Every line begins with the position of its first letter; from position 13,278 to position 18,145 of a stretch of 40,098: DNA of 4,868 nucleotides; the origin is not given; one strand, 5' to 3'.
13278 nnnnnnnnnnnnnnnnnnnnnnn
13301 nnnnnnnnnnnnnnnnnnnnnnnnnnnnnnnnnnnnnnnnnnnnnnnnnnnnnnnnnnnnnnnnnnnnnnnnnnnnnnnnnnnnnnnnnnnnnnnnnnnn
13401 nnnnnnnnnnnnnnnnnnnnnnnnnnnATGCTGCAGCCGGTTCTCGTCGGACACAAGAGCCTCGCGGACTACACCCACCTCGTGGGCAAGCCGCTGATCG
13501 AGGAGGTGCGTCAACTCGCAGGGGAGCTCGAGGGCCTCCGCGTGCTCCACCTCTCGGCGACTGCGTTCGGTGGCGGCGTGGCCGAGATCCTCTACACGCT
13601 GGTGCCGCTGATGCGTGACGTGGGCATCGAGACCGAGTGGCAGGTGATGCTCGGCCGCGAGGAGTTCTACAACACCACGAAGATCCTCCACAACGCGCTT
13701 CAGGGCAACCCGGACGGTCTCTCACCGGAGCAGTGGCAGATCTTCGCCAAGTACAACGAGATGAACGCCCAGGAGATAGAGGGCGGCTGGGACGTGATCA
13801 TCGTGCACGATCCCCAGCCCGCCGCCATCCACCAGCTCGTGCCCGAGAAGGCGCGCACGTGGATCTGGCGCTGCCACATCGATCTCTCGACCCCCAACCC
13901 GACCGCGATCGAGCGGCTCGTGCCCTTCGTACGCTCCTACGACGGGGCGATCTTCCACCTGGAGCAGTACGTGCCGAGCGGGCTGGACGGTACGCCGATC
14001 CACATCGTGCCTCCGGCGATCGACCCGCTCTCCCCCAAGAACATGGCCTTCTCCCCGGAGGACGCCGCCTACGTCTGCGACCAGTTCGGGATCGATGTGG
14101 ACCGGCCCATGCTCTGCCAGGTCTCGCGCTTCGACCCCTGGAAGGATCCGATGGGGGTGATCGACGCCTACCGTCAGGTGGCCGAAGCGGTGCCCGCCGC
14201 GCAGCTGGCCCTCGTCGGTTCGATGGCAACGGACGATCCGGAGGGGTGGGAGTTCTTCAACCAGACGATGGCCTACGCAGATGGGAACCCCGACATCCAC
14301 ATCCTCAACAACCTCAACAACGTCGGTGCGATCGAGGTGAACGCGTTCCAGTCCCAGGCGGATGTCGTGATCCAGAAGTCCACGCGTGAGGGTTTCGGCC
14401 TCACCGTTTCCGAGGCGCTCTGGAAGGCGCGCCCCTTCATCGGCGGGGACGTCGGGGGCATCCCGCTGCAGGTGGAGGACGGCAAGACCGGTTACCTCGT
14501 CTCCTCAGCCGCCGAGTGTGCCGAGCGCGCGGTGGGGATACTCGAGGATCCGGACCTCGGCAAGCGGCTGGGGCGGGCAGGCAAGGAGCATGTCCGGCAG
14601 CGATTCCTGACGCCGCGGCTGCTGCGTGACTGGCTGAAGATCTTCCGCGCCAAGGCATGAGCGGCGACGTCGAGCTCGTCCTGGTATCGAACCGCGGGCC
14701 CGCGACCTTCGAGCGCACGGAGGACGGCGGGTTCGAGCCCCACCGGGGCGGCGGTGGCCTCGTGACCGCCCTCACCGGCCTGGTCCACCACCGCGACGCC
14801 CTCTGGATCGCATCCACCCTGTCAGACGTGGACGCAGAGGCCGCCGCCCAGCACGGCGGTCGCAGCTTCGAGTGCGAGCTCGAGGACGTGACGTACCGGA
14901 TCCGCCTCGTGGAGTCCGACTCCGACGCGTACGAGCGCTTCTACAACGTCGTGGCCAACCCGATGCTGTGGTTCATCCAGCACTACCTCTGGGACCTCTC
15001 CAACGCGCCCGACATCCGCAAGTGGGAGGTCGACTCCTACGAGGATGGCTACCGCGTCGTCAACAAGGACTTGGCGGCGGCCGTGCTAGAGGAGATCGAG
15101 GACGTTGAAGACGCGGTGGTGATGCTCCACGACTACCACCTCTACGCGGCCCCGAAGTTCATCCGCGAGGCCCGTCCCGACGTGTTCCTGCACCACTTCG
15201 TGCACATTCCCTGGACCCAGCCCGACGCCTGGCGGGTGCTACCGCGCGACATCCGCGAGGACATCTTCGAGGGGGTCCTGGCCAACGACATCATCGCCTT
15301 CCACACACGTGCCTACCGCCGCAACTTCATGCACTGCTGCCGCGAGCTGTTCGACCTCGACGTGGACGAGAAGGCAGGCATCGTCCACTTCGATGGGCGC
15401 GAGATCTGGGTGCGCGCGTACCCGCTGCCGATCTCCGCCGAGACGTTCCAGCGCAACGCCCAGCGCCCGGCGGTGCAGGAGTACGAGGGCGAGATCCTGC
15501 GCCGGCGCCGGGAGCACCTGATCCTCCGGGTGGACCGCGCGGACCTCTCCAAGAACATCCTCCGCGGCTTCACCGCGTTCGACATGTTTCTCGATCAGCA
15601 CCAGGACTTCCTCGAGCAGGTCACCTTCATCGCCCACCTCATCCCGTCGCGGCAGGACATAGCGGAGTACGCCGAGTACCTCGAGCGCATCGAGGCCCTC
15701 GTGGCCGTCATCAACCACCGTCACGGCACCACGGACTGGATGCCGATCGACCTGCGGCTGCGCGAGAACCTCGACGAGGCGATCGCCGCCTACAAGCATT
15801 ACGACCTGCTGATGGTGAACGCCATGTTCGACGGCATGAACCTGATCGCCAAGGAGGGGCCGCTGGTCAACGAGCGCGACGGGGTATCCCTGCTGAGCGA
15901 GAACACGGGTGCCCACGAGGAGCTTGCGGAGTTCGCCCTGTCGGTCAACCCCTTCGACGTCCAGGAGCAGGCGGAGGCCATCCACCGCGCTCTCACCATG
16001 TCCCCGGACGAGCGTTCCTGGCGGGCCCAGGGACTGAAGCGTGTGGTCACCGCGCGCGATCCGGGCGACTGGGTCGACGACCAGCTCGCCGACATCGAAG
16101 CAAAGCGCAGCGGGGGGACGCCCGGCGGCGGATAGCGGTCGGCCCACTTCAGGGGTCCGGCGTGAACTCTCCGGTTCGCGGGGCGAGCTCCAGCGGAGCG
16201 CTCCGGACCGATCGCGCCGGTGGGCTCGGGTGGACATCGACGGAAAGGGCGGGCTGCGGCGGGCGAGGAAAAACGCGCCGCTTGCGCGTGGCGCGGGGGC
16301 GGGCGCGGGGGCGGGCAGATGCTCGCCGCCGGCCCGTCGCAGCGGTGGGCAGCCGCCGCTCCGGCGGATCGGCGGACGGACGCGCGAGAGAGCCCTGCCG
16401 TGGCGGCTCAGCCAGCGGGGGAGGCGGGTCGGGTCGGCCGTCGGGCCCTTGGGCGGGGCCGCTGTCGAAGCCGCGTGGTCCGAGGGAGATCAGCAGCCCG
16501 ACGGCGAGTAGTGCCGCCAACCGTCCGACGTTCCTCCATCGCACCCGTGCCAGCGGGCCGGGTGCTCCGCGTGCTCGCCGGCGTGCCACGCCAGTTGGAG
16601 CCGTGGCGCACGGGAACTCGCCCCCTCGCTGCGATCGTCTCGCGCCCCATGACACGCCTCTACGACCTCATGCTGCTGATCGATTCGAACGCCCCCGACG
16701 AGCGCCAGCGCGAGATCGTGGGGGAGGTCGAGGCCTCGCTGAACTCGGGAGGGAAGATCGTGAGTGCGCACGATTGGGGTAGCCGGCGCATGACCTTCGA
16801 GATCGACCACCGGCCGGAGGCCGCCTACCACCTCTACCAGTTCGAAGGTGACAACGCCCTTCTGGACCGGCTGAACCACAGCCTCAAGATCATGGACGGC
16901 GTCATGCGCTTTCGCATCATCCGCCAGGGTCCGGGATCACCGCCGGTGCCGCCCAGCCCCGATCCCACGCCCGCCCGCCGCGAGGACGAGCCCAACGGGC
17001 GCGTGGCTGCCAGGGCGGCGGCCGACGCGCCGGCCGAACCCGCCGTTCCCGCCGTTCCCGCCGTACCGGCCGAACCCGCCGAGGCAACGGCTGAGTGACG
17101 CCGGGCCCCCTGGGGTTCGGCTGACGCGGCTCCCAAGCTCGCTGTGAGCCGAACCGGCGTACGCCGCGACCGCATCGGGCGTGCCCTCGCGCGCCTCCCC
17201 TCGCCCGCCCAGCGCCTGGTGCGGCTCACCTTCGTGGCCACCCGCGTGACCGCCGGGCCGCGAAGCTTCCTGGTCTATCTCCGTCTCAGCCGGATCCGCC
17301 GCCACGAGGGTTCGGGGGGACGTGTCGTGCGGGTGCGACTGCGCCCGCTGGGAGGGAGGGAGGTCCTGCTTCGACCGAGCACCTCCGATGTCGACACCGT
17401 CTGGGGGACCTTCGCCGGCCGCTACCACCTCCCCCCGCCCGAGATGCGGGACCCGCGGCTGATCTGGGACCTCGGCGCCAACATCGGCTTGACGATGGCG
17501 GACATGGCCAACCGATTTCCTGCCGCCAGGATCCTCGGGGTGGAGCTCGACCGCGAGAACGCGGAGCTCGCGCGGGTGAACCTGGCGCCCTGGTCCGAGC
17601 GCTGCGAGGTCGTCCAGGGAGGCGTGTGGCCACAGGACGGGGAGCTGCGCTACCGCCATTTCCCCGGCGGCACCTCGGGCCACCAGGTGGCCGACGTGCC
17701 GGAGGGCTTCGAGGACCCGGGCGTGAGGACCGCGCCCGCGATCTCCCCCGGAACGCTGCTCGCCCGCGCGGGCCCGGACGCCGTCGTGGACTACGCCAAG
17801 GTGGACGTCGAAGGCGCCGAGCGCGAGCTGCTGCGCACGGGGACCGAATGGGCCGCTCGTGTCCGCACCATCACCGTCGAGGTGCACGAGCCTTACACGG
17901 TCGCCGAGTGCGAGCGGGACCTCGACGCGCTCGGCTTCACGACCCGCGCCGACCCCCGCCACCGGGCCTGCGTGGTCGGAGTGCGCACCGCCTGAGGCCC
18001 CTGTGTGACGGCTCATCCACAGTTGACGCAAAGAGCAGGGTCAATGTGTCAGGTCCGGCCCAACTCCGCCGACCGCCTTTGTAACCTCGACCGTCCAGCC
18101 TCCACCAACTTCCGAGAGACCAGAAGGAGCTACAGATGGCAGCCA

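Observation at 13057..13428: Truncated, kinase-dead-looking RsbW/SpoIIAB homologue translationally coupled to trehalose synthases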

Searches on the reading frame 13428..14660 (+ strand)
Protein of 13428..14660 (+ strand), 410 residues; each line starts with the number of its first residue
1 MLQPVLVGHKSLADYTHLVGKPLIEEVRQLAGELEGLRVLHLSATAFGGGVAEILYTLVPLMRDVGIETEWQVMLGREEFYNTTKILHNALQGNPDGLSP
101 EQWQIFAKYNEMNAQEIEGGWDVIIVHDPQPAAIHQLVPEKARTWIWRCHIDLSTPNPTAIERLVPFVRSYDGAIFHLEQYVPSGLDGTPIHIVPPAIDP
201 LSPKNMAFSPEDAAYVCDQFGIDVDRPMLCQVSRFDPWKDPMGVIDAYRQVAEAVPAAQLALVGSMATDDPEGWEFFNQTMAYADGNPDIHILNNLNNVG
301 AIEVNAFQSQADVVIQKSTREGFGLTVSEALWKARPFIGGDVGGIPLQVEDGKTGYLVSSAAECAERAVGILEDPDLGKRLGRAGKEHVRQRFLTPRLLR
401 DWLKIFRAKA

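Call 3: search_protein_families(library=pfam, proteins=[window:13428-14660:+], max_evalue=1)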
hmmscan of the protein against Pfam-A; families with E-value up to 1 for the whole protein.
window:13428-14660:+ (410 aa): 5 families
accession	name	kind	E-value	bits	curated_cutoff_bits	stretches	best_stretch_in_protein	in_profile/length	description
PF21269.3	TreT_GT1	-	3.6e-51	173.1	27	1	41-183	1-144/144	Trehalose synthase, N-terminal domain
PF00534.26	Glycos_transf_1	-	3.2e-20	72.8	26.4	1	219-387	8-171/172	Glycosyl transferases group 1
PF13692.12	Glyco_trans_1_4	-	5.2e-14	53.1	27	1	227-374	2-142/142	Glycosyl transferases group 1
PF13524.12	Glyco_trans_1_2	-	0.00076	19.9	25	1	255-401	12-141/144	Glycosyl transferase-like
PF20706.3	GT4-conflict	-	0.0043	16.5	26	1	304-337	275-308/385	Family 4 Glycosyltransferase in conflict systems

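Call 4: search_protein_families(library=ncbifam, proteins=[window:13428-14660:+], max_evalue=1)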
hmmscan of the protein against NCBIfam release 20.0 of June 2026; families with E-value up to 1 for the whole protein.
window:13428-14660:+ (410 aa): 24 families
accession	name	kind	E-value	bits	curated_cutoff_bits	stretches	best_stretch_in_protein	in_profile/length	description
NF041139.1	TreT_Thcocales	equivalog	1.3e-129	432.7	775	1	9-407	11-410/412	trehalose synthase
TIGR03999.1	thiol_BshA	equivalog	4.8e-21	75.1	273.7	1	208-407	181-371/375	N-acetyl-alpha-D-glucosaminyl L-malate synthase BshA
TIGR02149.1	glgA_Coryne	subfamily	8.4e-19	67.9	302.4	1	186-395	166-376/391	glycogen synthase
NF038229.1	Glyco4_Geo_Pelo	equivalog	3.3e-16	59.2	400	1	236-404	171-331/338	GPMC system family 4 glycosyltransferase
TIGR03449.1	mycothiol_MshA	equivalog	9.9e-14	51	462.5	1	206-390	200-385/406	D-inositol-3-phosphate glycosyltransferase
TIGR03088.1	stp2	hypoth_equivalog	7.5e-12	45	409.05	1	216-407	184-371/374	TIGR03088 family PEP-CTERM/XrtA system glycosyltransferase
NF041876.1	EPS_EpsE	equivalog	2.2e-11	43.6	400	1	231-394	219-381/389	exopolysaccharide biosynthesis GT4 family glycosyltransferase EpsE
TIGR04047.1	MSMEG_0565_glyc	hypoth_equivalog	1.2e-08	34.4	259.85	1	217-349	185-315/373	MSMEG_0565 family glycosyltransferase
NF049988.1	MGlcDAGSynMgs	equivalog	1.2e-07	31.5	400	1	192-390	179-369/398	alpha-monoglucosyldiacylglycerol synthase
NF038295.1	EPS_HpsP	equivalog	2.1e-07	30.3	550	1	213-404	194-382/388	hormogonium polysaccharide biosynthesis glycosyltransferase HpsP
NF047880.1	glyco_SdgA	exception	4.7e-06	25.4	800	1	303-405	382-486/488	serine-aspartate repeat adhesin O-glycosyltransferase SdgA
TIGR02095.1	glgA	subfamily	3.8e-05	22.5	328.45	1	213-352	279-410/477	glycogen/starch synthase, ADP-glucose type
NF038298.1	EPS_HpsO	equivalog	6e-05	22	575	1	205-407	180-385/388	hormogonium polysaccharide biosynthesis glycosyltransferase HpsO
NF053787.1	GlcN_PG_synth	equivalog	7.9e-05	21.7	480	1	300-404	251-354/361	N-acetylglucosaminyl phosphatidylglycerol synthase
NF012028.0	PRK15484.1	subfamily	0.0001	21.5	618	1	177-360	149-327/380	lipopolysaccharide N-acetylglucosaminyltransferase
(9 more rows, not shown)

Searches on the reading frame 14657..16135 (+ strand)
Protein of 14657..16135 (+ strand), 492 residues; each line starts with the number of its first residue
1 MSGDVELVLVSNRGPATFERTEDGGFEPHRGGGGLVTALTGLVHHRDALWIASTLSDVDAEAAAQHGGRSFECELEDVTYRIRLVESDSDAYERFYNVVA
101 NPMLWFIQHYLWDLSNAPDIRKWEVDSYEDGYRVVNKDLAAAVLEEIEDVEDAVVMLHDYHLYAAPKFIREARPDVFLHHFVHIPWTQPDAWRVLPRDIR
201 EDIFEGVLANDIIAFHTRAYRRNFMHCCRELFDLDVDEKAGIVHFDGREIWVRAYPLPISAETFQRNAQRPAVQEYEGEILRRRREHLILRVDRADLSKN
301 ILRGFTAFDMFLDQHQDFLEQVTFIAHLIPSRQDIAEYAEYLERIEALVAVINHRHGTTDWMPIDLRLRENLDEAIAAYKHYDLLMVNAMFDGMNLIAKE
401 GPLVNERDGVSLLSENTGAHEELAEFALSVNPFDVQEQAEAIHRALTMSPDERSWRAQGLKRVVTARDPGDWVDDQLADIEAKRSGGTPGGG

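Call 3: search_protein_families(library=pfam, proteins=[window:14657-16135:+], max_evalue=1)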
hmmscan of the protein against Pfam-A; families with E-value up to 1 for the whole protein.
window:14657-16135:+ (492 aa): 1 family
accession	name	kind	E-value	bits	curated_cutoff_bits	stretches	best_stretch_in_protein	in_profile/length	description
PF00982.27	Glyco_transf_20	-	4.2e-108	362.5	32.5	1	7-481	3-472/473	Glycosyltransferase family 20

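Call 4: search_protein_families(library=ncbifam, proteins=[window:14657-16135:+], max_evalue=1)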
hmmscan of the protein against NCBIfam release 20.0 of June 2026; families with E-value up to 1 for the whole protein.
window:14657-16135:+ (492 aa): 4 families
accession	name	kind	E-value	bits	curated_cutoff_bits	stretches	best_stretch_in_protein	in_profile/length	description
NF011071.0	PRK14501.1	equivalog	3.6e-103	346.2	634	1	6-484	3-465/729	bifunctional alpha,alpha-trehalose-phosphate synthase (UDP-forming)/trehalose-phosphatase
TIGR02400.1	trehalose_OtsA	equivalog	7.8e-90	301.8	564.85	1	7-480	2-454/456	alpha,alpha-trehalose-phosphate synthase (UDP-forming)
TIGR02398.1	gluc_glyc_Psyn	equivalog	5.4e-57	193.5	569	1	34-483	27-483/487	glucosylglycerol-phosphate synthase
NF007513.0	PRK10117.1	equivalog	7.6e-45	153.7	759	1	31-481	20-452/474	alpha,alpha-trehalose-phosphate synthase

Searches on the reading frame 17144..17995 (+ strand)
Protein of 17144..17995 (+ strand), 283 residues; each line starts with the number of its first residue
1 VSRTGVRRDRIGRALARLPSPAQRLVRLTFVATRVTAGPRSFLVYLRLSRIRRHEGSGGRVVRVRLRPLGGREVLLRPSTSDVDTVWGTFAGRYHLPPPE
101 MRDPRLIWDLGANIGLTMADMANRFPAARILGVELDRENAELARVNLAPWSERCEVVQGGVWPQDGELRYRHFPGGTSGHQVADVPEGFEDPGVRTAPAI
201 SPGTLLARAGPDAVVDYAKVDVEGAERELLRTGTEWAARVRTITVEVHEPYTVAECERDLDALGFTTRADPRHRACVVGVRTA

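Call 16: search_protein_families(library=pfam, proteins=[window:17144-17995:+], max_evalue=0.01)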
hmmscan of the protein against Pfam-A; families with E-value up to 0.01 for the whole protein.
window:17144-17995:+ (283 aa): 2 families
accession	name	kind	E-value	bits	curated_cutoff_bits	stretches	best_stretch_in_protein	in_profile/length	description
PF05050.19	Methyltransf_21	-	3.2e-08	34.3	22.7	1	109-251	1-152/173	Methyltransferase FkbM domain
PF13649.12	Methyltransf_25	-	0.0049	18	27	0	107-160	1-54/97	Methyltransferase domain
